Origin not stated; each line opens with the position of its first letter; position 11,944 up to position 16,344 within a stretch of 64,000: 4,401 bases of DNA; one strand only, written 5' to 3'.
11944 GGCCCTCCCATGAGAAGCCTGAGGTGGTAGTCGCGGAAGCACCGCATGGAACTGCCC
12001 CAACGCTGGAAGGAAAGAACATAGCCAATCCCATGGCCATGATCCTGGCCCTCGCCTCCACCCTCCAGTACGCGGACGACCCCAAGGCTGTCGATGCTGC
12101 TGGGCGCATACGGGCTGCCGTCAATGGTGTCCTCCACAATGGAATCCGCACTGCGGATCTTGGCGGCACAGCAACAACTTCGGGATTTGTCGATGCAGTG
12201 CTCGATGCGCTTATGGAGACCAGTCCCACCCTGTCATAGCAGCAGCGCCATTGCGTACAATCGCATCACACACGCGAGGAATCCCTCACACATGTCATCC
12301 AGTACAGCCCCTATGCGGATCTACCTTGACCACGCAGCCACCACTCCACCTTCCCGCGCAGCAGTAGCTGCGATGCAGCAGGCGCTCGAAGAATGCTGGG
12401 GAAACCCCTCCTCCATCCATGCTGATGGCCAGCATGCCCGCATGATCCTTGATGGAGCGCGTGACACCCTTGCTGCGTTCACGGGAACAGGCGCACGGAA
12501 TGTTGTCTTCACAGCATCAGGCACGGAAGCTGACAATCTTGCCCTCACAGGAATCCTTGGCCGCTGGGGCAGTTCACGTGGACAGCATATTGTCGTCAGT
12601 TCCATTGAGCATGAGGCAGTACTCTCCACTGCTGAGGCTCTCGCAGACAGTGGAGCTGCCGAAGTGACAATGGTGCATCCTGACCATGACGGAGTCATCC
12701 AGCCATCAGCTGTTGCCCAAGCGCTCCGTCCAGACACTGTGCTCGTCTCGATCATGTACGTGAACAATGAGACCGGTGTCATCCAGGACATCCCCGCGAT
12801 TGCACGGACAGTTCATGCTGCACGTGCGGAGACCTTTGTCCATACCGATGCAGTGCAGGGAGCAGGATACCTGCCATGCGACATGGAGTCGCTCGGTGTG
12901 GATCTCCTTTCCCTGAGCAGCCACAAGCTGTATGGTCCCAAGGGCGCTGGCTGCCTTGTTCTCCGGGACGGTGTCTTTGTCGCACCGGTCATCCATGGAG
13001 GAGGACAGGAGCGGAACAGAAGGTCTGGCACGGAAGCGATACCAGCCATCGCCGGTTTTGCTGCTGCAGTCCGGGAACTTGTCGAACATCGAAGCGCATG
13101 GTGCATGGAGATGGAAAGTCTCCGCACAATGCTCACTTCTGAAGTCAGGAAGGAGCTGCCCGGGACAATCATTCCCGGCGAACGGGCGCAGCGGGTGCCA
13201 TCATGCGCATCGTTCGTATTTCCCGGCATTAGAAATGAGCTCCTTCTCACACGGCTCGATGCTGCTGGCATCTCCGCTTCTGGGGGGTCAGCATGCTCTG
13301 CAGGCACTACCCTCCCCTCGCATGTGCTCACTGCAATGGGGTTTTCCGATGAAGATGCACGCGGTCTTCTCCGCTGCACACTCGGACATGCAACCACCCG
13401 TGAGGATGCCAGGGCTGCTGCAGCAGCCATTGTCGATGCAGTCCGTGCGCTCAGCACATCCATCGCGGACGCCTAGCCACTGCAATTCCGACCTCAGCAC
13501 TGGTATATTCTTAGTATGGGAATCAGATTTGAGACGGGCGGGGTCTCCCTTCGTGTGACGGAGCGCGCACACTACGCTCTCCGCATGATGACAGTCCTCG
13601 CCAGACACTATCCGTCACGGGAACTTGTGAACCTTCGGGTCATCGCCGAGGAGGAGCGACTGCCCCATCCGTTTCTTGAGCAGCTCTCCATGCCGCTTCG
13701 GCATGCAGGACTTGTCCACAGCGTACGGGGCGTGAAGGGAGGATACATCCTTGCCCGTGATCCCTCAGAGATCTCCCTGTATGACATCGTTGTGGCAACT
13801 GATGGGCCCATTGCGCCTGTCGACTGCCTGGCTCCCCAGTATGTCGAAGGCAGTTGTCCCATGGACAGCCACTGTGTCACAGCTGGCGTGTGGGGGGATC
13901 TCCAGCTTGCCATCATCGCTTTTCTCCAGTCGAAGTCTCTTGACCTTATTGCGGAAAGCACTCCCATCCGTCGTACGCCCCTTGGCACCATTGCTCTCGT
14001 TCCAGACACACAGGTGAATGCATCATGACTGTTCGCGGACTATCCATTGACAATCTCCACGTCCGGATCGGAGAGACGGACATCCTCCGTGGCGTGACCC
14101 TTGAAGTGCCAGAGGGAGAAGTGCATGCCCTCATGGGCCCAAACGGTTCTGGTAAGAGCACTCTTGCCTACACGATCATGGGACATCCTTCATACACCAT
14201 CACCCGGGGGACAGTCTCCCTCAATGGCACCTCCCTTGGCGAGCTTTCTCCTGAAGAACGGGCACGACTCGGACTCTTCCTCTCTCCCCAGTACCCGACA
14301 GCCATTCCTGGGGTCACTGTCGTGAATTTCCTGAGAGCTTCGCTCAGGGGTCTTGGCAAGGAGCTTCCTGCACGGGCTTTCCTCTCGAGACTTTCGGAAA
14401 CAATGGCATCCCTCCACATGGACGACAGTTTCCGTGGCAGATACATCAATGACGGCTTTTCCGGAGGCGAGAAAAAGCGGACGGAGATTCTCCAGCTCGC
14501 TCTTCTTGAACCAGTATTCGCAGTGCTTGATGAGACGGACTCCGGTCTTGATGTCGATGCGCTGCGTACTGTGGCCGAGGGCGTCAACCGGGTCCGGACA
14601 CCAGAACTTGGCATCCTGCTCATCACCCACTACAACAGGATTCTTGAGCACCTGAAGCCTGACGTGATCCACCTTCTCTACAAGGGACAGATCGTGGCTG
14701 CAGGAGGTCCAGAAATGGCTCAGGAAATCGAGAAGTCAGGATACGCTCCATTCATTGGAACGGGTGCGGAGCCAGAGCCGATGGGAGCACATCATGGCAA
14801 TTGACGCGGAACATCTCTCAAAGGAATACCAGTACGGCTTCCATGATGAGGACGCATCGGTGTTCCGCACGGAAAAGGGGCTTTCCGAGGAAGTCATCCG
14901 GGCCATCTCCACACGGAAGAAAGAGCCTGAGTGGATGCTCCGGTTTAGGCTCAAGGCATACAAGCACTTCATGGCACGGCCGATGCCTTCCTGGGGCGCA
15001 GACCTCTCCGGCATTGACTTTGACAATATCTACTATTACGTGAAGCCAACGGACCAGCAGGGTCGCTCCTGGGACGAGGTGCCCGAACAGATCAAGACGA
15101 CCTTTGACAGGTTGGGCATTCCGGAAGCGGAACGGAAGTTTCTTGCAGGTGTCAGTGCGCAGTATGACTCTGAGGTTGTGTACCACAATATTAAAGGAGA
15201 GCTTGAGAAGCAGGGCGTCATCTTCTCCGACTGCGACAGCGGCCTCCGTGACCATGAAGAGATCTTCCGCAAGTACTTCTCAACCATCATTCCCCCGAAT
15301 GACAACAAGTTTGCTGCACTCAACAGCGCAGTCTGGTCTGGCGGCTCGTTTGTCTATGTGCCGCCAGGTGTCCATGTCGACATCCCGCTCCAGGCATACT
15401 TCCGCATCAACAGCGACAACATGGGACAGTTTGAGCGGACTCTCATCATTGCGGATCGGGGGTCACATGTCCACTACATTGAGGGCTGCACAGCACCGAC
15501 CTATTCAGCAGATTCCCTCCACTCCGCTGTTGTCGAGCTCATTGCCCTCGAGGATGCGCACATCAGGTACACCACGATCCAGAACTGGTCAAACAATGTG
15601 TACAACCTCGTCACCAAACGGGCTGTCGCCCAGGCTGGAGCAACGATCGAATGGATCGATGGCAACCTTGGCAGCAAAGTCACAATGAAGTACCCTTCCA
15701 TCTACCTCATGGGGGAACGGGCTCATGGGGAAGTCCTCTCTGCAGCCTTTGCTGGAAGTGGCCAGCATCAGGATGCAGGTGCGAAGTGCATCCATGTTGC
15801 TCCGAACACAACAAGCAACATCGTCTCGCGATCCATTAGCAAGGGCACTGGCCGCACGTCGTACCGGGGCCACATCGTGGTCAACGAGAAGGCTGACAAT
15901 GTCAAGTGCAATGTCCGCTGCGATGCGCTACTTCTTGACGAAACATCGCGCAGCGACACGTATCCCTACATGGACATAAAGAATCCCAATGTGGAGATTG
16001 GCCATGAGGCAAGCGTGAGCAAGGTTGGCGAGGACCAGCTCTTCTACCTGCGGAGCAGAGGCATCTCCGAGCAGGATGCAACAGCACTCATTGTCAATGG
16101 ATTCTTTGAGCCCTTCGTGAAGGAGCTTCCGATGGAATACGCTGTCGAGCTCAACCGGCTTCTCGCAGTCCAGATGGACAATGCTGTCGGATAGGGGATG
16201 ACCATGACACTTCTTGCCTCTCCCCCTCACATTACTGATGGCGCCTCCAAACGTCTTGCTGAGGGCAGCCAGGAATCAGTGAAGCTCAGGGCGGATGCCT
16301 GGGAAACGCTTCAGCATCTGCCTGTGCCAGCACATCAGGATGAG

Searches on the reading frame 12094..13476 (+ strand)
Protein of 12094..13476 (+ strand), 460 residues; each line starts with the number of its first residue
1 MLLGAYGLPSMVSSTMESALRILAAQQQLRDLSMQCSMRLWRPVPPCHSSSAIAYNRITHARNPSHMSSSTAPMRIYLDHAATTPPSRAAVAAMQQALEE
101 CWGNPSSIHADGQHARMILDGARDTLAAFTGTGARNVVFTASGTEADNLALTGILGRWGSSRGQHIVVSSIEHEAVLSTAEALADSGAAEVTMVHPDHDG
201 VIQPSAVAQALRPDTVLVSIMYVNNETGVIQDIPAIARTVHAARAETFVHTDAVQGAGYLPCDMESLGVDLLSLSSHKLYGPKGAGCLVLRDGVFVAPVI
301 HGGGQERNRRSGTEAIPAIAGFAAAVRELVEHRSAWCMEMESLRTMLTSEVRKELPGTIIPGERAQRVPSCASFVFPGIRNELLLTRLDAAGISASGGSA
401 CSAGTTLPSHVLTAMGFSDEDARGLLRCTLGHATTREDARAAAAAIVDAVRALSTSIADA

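Call 90: search_protein_families(library=pfam, proteins=[window:12094-13476:+], max_evalue=0.00001)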
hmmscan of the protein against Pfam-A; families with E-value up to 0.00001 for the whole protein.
window:12094-13476:+ (460 aa): 2 families
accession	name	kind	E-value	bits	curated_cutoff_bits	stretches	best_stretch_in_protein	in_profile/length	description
PF00266.25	Aminotran_5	-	2.2e-68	231.4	21.5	1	76-439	1-368/371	Aminotransferase class-V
PF01041.23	DegT_DnrJ_EryC1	-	4.9e-06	26.4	19.8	1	126-258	33-151/360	DegT/DnrJ/EryC1/StrS aminotransferase family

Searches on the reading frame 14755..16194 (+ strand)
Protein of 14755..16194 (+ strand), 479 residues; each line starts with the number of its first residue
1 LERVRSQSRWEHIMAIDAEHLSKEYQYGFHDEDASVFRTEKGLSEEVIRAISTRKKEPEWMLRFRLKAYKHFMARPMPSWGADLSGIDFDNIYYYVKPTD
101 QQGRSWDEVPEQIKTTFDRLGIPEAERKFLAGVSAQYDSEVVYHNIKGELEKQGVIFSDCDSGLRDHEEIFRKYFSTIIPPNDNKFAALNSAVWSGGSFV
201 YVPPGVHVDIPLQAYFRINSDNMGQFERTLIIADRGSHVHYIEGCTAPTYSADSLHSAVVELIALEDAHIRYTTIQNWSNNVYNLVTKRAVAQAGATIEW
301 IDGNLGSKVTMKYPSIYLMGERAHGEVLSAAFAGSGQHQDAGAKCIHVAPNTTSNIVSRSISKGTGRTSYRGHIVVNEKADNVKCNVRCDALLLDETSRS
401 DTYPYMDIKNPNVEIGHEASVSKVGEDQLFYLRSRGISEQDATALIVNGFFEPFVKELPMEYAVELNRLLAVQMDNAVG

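Call 90: search_protein_families(library=pfam, proteins=[window:14755-16194:+], max_evalue=0.00001)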
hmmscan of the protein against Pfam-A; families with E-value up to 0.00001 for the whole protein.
window:14755-16194:+ (479 aa): 2 families
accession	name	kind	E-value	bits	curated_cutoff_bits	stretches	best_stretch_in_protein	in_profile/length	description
PF01458.23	SUFBD_core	-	4.9e-86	288.4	27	1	216-450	1-232/232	SUF system FeS cluster assembly, SufBD core domain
PF19295.5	SufBD_N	-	3.6e-07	30.4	23.5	1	152-213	110-171/172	SufBD protein N-terminal region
